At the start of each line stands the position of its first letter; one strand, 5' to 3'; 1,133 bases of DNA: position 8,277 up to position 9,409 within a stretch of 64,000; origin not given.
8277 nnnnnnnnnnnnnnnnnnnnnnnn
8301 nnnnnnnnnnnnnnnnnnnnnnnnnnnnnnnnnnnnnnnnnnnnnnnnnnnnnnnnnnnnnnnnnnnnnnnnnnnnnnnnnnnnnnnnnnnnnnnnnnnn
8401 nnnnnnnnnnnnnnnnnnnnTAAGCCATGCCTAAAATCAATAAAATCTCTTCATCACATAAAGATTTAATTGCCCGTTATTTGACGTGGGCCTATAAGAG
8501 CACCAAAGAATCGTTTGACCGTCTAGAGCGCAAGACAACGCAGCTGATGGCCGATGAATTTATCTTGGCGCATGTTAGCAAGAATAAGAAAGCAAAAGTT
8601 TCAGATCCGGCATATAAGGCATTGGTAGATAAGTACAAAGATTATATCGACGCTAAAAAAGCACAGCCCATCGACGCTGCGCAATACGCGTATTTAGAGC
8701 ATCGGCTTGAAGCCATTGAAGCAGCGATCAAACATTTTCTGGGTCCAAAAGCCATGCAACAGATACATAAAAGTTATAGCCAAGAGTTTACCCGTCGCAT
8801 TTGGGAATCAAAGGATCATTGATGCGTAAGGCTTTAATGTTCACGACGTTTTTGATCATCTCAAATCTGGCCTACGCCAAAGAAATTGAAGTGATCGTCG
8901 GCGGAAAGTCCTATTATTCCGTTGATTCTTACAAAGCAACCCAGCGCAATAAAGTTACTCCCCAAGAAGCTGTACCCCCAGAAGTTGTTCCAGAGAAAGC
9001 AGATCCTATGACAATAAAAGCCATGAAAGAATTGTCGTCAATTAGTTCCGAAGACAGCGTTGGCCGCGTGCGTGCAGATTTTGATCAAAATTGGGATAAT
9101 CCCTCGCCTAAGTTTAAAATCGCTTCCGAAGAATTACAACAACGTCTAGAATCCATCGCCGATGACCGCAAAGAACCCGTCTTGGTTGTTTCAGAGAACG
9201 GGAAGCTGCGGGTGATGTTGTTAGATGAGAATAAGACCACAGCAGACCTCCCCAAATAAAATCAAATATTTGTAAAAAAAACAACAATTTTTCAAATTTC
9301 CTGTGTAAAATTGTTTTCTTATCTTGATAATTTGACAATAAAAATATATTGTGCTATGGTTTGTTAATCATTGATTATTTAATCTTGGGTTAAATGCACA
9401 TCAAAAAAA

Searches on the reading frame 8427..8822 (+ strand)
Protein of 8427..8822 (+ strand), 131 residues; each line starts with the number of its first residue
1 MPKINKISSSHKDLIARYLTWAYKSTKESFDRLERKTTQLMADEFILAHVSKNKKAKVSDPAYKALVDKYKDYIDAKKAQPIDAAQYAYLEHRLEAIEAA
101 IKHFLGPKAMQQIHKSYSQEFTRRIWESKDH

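Call 7: search_protein_families(library=pfam, proteins=[window:8427-8822:+], max_evalue=0.01)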
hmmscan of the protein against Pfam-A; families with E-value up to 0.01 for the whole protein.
window:8427-8822:+ (131 aa): 0 families

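Call 11: search_protein_families(library=pfam, proteins=[window:8427-8822:+], max_evalue=10)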
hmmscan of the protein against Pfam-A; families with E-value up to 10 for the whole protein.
window:8427-8822:+ (131 aa): 2 families
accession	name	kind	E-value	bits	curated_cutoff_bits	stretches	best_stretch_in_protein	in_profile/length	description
PF09720.15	Unstab_antitox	-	0.15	12.6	23.3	1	74-99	18-43/54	Putative addiction module component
PF22723.2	NA-iREase2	-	0.25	12.2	27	1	9-92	43-114/119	NACHT-associated inactive Restriction Endonuclease 2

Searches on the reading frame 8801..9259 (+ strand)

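Call 7: search_protein_families(library=pfam, proteins=[window:8801-9259:+], max_evalue=0.01)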
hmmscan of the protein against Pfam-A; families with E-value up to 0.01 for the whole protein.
window:8801-9259:+ (152 aa): 0 families

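Call 11: search_protein_families(library=pfam, proteins=[window:8801-9259:+], max_evalue=10)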
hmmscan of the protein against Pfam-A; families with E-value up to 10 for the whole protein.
window:8801-9259:+ (152 aa): 3 families
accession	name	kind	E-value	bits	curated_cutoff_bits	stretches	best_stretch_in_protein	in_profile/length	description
PF03162.18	Y_phosphatase2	-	0.01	15.9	27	1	103-140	70-107/165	Tyrosine phosphatase family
PF18891.5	FANCL_d3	-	0.022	15.4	23.7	1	66-114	41-88/97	FANCL UBC-like domain 3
PF14727.13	PHTB1_N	-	0.087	12.9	28.6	1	12-56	170-214/361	PTHB1 N-terminal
